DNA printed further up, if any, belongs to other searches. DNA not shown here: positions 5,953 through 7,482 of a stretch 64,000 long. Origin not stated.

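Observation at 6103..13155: Compact divergent cassette: alpha-oxoamine synthase + KS/dead-KS pair | FAAL + two ACPs + hotdog thioesterase (candidate sphingoid-base / amino-ketone lipid pathway)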

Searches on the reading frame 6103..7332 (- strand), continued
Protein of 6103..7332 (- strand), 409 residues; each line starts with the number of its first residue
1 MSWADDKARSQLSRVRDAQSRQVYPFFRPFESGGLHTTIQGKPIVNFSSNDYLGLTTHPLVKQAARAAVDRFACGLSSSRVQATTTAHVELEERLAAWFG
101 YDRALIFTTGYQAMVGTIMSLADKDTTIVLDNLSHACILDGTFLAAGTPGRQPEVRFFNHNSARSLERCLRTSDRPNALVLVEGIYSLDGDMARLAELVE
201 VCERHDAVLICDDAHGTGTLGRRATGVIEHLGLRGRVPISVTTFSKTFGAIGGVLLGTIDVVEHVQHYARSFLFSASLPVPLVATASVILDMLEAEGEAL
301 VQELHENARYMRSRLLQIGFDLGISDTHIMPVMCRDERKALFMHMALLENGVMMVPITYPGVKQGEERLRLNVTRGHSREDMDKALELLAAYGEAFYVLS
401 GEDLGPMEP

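Call 22: find_encoding_contigs(protein=P0096, flank=10000, max_places=1)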
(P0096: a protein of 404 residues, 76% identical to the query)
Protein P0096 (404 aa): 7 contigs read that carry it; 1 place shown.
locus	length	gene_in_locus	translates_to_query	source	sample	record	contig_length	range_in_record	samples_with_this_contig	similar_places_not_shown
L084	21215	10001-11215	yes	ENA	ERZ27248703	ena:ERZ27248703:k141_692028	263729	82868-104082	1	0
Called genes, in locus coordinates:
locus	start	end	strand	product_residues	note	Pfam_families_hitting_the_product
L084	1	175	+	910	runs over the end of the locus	PF17900:Peptidase_M1_N, PF01433:Peptidase_M1, PF11838:ERAP1_C, PF13646:HEAT_2 (faint)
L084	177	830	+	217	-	PF04055:Radical_SAM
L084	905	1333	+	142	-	-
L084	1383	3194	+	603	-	PF00009:GTP_EFTU, PF01926:MMR_HSR1 (weak), PF22042:EF-G_D2, PF03144:GTP_EFTU_D2, PF00679:EFG_C, PF21018:BipA_C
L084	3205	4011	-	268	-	PF13424:TPR_12 (faint), PF07719:TPR_2 (faint)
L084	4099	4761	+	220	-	PF02976:MutH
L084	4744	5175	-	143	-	PF13279:4HBT_2, PF03061:4HBT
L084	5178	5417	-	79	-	PF00550:PP-binding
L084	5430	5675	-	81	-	PF00550:PP-binding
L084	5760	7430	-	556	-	PF00501:AMP-binding, PF23024:AMP-dom_DIP2-like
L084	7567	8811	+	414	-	PF00109:ketoacyl-synt, PF02801:Ketoacyl-synt_C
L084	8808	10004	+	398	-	PF00109:ketoacyl-synt, PF02801:Ketoacyl-synt_C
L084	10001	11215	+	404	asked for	PF00155:Aminotran_1_2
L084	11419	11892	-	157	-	PF13384:HTH_23 (weak), PF13518:HTH_28 (weak), PF13551:HTH_29, PF13565:HTH_32 (faint)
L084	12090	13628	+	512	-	PF03031:NIF (weak)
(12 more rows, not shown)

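Call 23: search_protein_families(library=pfam, proteins=[L066:16094-16942:+, L066:20492-21190:-, L080:13715-14296:-, L079:17579-18199:-, L066:16946-18049:+, L079:1853-3067:+, L022:11356-12834:-, L038:11741-12562:-, L060:14363-15472:-, L035:2-3151:-], max_evalue=0.001)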
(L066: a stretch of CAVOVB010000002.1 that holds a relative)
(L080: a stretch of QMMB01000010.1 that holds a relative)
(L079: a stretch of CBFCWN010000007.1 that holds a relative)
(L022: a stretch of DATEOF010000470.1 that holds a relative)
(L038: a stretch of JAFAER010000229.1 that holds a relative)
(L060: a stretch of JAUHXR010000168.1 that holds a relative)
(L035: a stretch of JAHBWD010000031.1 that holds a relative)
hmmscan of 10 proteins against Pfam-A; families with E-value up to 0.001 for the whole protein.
L066:16094-16942:+ (283 aa): 1 family
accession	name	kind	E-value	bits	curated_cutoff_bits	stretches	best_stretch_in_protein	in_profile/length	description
PF06778.18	Chlor_dismutase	-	2.4e-12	47.4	25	1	140-274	64-188/189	Chlorite dismutase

L066:20492-21190:- (233 aa): 1 family
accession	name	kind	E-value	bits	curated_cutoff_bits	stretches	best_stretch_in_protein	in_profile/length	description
PF02405.21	MlaE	-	2.3e-68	230.4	22.5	1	15-226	1-212/212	Permease MlaE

L080:13715-14296:- (194 aa): 1 family
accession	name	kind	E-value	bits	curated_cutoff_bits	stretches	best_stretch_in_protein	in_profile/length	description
PF04367.18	DUF502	-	2.4e-26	92.2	23.8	1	49-150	1-107/107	Protein of unknown function (DUF502)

L079:17579-18199:- (207 aa): 0 families

L066:16946-18049:+ (368 aa): 1 family
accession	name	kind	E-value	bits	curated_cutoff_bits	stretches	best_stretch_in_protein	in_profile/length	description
PF01264.26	Chorismate_synt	-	7.2e-136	452.6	27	1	12-361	1-327/327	Chorismate synthase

L079:1853-3067:+ (405 aa): 2 families
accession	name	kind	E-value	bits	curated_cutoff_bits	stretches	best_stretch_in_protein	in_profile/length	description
PF00155.27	Aminotran_1_2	-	1.2e-75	255.5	19.7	1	38-397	2-361/361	Aminotransferase class I and II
PF01041.23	DegT_DnrJ_EryC1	-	2e-08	34.3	19.8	1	113-210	55-145/360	DegT/DnrJ/EryC1/StrS aminotransferase family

L022:11356-12834:- (493 aa): 4 families
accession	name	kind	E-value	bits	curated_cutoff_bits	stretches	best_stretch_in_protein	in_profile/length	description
PF00919.26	UPF0004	-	1.4e-24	86.4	27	1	30-128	2-98/98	Uncharacterized protein family UPF0004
PF04055.27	Radical_SAM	-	2.9e-23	83.3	29.5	1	178-348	2-165/166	Radical SAM superfamily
PF18693.7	TRAM_2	-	2.5e-17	63.2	27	1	405-467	1-61/63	TRAM domain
PF01938.26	TRAM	-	1.7e-07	31.4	21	1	403-468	2-60/61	TRAM domain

L038:11741-12562:- (274 aa): 1 family
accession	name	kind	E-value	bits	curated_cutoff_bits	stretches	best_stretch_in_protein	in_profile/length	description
PF02581.23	TMP-TENI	-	2.2e-32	112.3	27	1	66-251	2-180/180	Thiamine monophosphate synthase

L060:14363-15472:- (370 aa): 0 families

L035:2-3151:- (1050 aa): 3 families
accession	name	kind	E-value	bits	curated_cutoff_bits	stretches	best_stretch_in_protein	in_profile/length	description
PF00133.28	tRNA-synt_1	-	1.9e-102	343.6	22.7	1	44-688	2-396/414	tRNA synthetases class I (I, L, M and V)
PF08264.19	Anticodon_1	-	1.1e-28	100.4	25.1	1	865-1013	1-146/148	Anticodon-binding domain of tRNA ligase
PF09334.17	tRNA-synt_1g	-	2.9e-07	30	20.1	1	76-125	10-59/391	tRNA synthetases class I (M)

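Call 54: search_protein_families(library=ncbifam, proteins=[L079:1853-3067:+, L050:13476-14429:-, L065:4130-4870:-], max_evalue=1e-10)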
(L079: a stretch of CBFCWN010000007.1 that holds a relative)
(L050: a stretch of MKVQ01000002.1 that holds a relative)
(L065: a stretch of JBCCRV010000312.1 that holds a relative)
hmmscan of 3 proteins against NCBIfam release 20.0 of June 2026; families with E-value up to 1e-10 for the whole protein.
L079:1853-3067:+ (405 aa): 60 families (the best 25 are shown)
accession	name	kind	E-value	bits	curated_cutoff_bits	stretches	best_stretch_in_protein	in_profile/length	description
NF004769.0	PRK06107.1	equivalog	2.6e-137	457.8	617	1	10-404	6-401/402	aspartate transaminase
NF041091.1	asp_aminotase_Arch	equivalog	9.6e-108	360.4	550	1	13-399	3-373/376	aspartate aminotransferase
NF005817.0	PRK07683.1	equivalog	1.3e-91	307.2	575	1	31-401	22-381/387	aminotransferase A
NF005816.0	PRK07682.1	equivalog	2.9e-87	292.8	620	1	12-403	8-385/390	aminotransferase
NF041364.1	GntC_guanitoxin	equivalog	6.2e-85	285.2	415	1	42-398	3-354/356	guanitoxin biosynthesis PLP-dependent (S)-gamma-hydroxy-L-arginine cyclodehydratase GntC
NF004770.0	PRK06108.1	subfamily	7.6e-81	271.9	422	1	9-402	12-393/396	pyridoxal phosphate-dependent aminotransferase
NF005588.0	PRK07309.1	equivalog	5.9e-80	269.1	576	1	38-401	31-386/391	pyridoxal phosphate-dependent aminotransferase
NF006229.0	PRK08361.1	equivalog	7e-80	268.9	624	1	10-404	10-391/391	aspartate aminotransferase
NF004975.0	PRK06348.1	equivalog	2.4e-79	267.1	549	1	28-398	20-380/384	pyridoxal phosphate-dependent aminotransferase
NF005601.0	PRK07337.1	equivalog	1.4e-75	254.8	496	1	8-400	6-391/394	pyridoxal phosphate-dependent aminotransferase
NF006514.0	PRK08960.1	equivalog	2.1e-73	247.4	554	1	10-401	5-385/388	pyridoxal phosphate-dependent aminotransferase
NF006230.0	PRK08363.1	equivalog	5e-71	239.6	534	1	24-403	17-394/398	alanine aminotransferase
NF006756.0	PRK09276.1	subfamily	1.5e-66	224.9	507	1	10-399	4-384/387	LL-diaminopimelate aminotransferase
NF005744.0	PRK07568.1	subfamily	2.4e-66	224.2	389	1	11-333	4-323/398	pyridoxal phosphate-dependent aminotransferase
NF005855.0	PRK07777.1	equivalog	1.2e-62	212.5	553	1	33-398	24-385/391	pyridoxal phosphate-dependent aminotransferase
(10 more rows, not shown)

L050:13476-14429:- (318 aa): 8 families
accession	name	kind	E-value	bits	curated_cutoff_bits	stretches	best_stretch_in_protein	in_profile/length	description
NF006487.0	PRK08905.1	equivalog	1.1e-20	73.9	281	1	18-311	3-282/290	lysophospholipid acyltransferase family protein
NF005120.0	PRK06553.1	equivalog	3.3e-20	72.7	273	1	119-303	131-307/308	lipid A biosynthesis lauroyl acyltransferase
NF006270.0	PRK08419.1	equivalog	1.4e-18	67.2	248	1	116-303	109-289/298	lipid A biosynthesis lauroyl acyltransferase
NF004569.0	PRK05906.1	equivalog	5.2e-17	61.8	439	1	121-303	141-313/454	lipid A biosynthesis lauroyl acyltransferase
NF005919.0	PRK07920.1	equivalog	6.1e-17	61.6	209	1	100-307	98-298/311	phosphatidylinositol mannoside acyltransferase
NF006438.0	PRK08734.1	equivalog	2.3e-13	49.8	363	1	20-303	12-286/305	lauroyl acyltransferase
TIGR02207.1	lipid_A_htrB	subfamily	3.8e-12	46.2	297.8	1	14-304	15-293/303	LpxL/LpxP family Kdo(2)-lipid IV(A) lauroyl/palmitoleoyl acyltransferase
NF004190.0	PRK05645.1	equivalog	5.4e-11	42.1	377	1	23-303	14-285/295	lysophospholipid acyltransferase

L065:4130-4870:- (247 aa): 43 families (the best 25 are shown)
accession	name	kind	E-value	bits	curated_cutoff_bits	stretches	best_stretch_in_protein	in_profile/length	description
NF049951.1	HglthnlMButDhIsoH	equivalog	6.7e-57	192.5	350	1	29-247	3-226/226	1-hydroxy-2-glutathionyl-2-methyl-3-butene dehydrogenase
NF006035.0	PRK08177.1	equivalog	7.9e-39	133.5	251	1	26-247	3-228/228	SDR family oxidoreductase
NF005403.0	PRK06953.1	equivalog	1.1e-36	126.4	254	1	28-247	2-222/222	SDR family oxidoreductase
NF006532.0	PRK09009.1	equivalog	1.3e-22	80.6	330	1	29-247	2-235/235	SDR family oxidoreductase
NF006119.0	PRK08264.1-5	subfamily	3.7e-21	75.7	249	1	25-210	4-182/233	SDR family oxidoreductase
NF009383.0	PRK12742.1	equivalog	3.7e-19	69.2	343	1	24-214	3-191/237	SDR family oxidoreductase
NF006117.0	PRK08264.1-3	equivalog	2.2e-18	66.8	299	1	28-209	6-183/234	SDR family oxidoreductase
NF006074.0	PRK08220.1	equivalog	1.5e-17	64.1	312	1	24-208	5-186/251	2,3-dihydro-2,3-dihydroxybenzoate dehydrogenase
NF006120.0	PRK08264.1-6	subfamily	2.4e-17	63.3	274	1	25-224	5-206/246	SDR family oxidoreductase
NF005559.1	PRK07231.1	subfamily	7.5e-16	58.4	215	1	26-214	3-198/249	glucose 1-dehydrogenase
NF040605.2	mycolic_FabG1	exception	1.7e-15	57.5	420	1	27-208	1-178/233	3-oxoacyl-ACP reductase FabG1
TIGR04316.1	dhbA_paeA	equivalog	2.7e-15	56.6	300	1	30-207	1-185/250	2,3-dihydro-2,3-dihydroxybenzoate dehydrogenase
NF006118.0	PRK08264.1-4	subfamily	6.2e-15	55.3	279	1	25-211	3-190/244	SDR family oxidoreductase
NF006073.0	PRK08219.1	equivalog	3e-14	53.3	218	1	27-207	3-179/227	SDR family oxidoreductase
TIGR01830.1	3oxo_ACP_reduc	equivalog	6.5e-14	52.2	297.75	1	31-207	2-186/239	3-oxoacyl-[acyl-carrier-protein] reductase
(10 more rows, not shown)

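Call 73: search_protein_representatives(protein=window:6103-7332:-)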
Query: 409 residues. Proteins with E-value up to 0.001 (for the whole library): 20395; up to 1e-10: 11989; up to 1e-30: 4038. The best 150 are listed.
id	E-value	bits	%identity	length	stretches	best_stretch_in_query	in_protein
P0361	2.3e-143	494.2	58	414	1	2-394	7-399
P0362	6.5e-121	420.3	49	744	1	1-399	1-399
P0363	3.5e-112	391.6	47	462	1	1-396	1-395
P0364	2.9e-108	378.6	69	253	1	115-366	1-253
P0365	2.0e-106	372.6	72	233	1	1-220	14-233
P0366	3.7e-104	365.1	72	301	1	1-227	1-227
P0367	7.3e-93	327.9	41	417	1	2-395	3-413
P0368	1.1e-86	307.5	73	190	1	220-408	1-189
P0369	8.5e-85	301.4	58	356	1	1-258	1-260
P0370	2.6e-82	293.2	81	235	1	81-241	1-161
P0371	1.9e-81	290.4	48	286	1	1-284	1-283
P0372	3.9e-81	289.3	75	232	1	192-366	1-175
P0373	1.9e-79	283.8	41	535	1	12-395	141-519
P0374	2.1e-78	280.4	39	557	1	16-399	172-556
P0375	4.7e-76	272.6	39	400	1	11-395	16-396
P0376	1.2e-75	271.3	31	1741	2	21-390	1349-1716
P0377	3.5e-74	266.4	36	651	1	15-401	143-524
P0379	1.7e-73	264.2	38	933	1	43-402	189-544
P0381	7.3e-73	262.1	40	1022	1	20-390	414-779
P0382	3.3e-72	259.9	41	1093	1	14-396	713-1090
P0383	4.3e-72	259.6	37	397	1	11-394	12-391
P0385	5.7e-72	259.2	36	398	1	2-398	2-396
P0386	6.0e-72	259.1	38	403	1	12-393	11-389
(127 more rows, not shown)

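Call 74: search_protein_families(library=pfam, proteins=[P0362, P0363, P0367, P0373, P0374, P0376, P0377, P0379, P0381, P0382], max_evalue=0.00001)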
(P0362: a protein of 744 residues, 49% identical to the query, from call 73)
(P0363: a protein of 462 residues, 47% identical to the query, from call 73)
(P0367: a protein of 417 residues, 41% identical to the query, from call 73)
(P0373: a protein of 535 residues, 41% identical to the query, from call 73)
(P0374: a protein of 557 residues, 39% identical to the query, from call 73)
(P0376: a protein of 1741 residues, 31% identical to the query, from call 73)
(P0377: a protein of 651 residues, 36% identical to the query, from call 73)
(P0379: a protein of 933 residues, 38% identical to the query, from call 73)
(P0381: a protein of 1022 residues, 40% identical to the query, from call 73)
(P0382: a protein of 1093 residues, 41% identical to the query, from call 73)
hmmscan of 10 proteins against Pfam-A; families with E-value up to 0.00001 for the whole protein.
P0362 (744 aa): 4 families
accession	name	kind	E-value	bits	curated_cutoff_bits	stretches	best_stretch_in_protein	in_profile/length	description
PF00106.31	adh_short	-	1.2e-50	172.2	26.6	1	473-668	1-193/195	short chain dehydrogenase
PF00155.27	Aminotran_1_2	-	5.8e-45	154.5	19.7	1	43-387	2-359/361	Aminotransferase class I and II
PF13561.12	adh_short_C2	-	1.8e-29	103.4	27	1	482-669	6-188/236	Enoyl-(Acyl carrier protein) reductase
PF08659.16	KR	-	7.5e-16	59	22.6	1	476-650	4-176/180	KR domain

P0363 (462 aa): 1 family
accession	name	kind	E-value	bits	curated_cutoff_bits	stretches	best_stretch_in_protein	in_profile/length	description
PF00155.27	Aminotran_1_2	-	3.2e-42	145.4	19.7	1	44-388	3-361/361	Aminotransferase class I and II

P0367 (417 aa): 1 family
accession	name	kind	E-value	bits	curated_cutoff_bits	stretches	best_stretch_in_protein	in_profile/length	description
PF00155.27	Aminotran_1_2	-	8.7e-47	160.5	19.7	1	44-407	2-361/361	Aminotransferase class I and II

P0373 (535 aa): 2 families
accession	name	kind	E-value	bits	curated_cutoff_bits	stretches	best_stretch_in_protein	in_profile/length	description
PF00155.27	Aminotran_1_2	-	9.6e-54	183.4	19.7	1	173-513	2-361/361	Aminotransferase class I and II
PF01212.27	Beta_elim_lyase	-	2.1e-08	34.3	27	1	220-393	35-222/288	Beta-eliminating lyase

P0374 (557 aa): 3 families
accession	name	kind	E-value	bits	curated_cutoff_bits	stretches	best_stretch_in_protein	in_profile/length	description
PF00155.27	Aminotran_1_2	-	4.7e-58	197.6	19.7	1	200-546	2-361/361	Aminotransferase class I and II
PF01212.27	Beta_elim_lyase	-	2.4e-08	34.1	27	1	233-450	22-247/288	Beta-eliminating lyase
PF00266.25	Aminotran_5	-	3.2e-06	26.8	21.5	1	237-375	36-181/371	Aminotransferase class-V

P0376 (1741 aa): 10 families
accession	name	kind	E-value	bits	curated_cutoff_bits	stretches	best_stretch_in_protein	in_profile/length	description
PF00109.32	ketoacyl-synt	-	7e-87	291.6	20.8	1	153-398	2-252/252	Beta-ketoacyl synthase, N-terminal domain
PF00155.27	Aminotran_1_2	-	4.9e-75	253.4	19.7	2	1373-1713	3-359/361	Aminotransferase class I and II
PF02801.28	Ketoacyl-synt_C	-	6.7e-38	129.8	20.8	1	407-523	2-118/119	Beta-ketoacyl synthase, C-terminal domain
PF00550.31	PP-binding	-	1.7e-18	67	20.8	2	47-110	3-67/67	Phosphopantetheine attachment site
PF16197.11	KAsynt_C_assoc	-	9.4e-14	52.2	33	1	526-644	1-108/111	Ketoacyl-synthetase C-terminal extension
PF22336.2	RhiE-like_linker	-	1.5e-13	51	27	1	595-664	2-66/67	RhiE-like, KS-MAT linker domain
PF22621.2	CurL-like_PKS_C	-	7.4e-13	48.7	27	1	592-658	2-64/64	CurL-like, PKS C-terminal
PF01212.27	Beta_elim_lyase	-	4.7e-08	33.1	27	0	960-1212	10-215/288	Beta-eliminating lyase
PF00266.25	Aminotran_5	-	7.1e-08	32.2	21.5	0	955-1145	14-206/371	Aminotransferase class-V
PF01053.26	Cys_Met_Meta_PP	-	3.2e-07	29.7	27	0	983-1106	53-174/381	Cys/Met metabolism PLP-dependent enzyme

P0377 (651 aa): 5 families
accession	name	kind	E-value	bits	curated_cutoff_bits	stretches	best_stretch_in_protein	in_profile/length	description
PF00155.27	Aminotran_1_2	-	8.4e-56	190.1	19.7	1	172-510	2-359/361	Aminotransferase class I and II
PF01740.26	STAS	-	2.4e-14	53.4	22.6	1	537-634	1-99/106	STAS domain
PF13466.11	STAS_2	-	6.2e-11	42.8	29.2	1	550-629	2-80/80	STAS domain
PF01053.26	Cys_Met_Meta_PP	-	4.5e-09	35.8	27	1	158-343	5-180/381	Cys/Met metabolism PLP-dependent enzyme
PF01212.27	Beta_elim_lyase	-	3.6e-06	27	27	0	219-391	35-221/288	Beta-eliminating lyase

P0379 (933 aa): 5 families
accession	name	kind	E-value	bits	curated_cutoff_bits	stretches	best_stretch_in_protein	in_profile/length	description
PF00155.27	Aminotran_1_2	-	1.1e-61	209.5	19.7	1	189-531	2-361/361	Aminotransferase class I and II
PF04339.18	FemAB_like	-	3.1e-18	66.5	27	1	559-872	1-312/369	Peptidogalycan biosysnthesis/recognition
PF07238.19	PilZ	-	5.6e-10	39.9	22.5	1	6-120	1-101/102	PilZ domain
PF01053.26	Cys_Met_Meta_PP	-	1.5e-08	34.1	27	1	236-393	55-202/381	Cys/Met metabolism PLP-dependent enzyme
PF01212.27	Beta_elim_lyase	-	3.3e-07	30.4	27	1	235-408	34-219/288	Beta-eliminating lyase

P0381 (1022 aa): 7 families
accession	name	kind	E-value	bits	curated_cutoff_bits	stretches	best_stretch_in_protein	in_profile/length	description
PF00155.27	Aminotran_1_2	-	2.1e-65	221.8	19.7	1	438-776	2-359/361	Aminotransferase class I and II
PF07238.19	PilZ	-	1.3e-13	51.6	22.5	1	910-1005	3-101/102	PilZ domain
PF01212.27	Beta_elim_lyase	-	2.8e-10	40.4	27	1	486-714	36-275/288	Beta-eliminating lyase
PF04339.18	FemAB_like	-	1.2e-09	38.2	27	1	159-359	153-351/369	Peptidogalycan biosysnthesis/recognition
PF13480.13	Acetyltransf_6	-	3.9e-09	37.2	22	1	190-325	8-142/143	Acetyltransferase (GNAT) domain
PF01053.26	Cys_Met_Meta_PP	-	9.1e-07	28.2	27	1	486-610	56-181/381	Cys/Met metabolism PLP-dependent enzyme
PF00266.25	Aminotran_5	-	2.6e-06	27.1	21.5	1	504-608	69-181/371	Aminotransferase class-V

P0382 (1093 aa): 4 families
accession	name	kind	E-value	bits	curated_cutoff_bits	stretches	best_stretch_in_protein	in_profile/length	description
PF00501.34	AMP-binding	-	5.6e-65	220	29.9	1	37-410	22-384/384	AMP-binding enzyme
PF00155.27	Aminotran_1_2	-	1.9e-52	179.1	19.7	1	743-1081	2-359/361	Aminotransferase class I and II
PF00550.31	PP-binding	-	4.5e-08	33.7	20.8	1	611-675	3-67/67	Phosphopantetheine attachment site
PF23024.1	AMP-dom_DIP2-like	-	8.1e-07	29.5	27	1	455-567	2-107/110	Disco-interacting protein 2-like, AMP domain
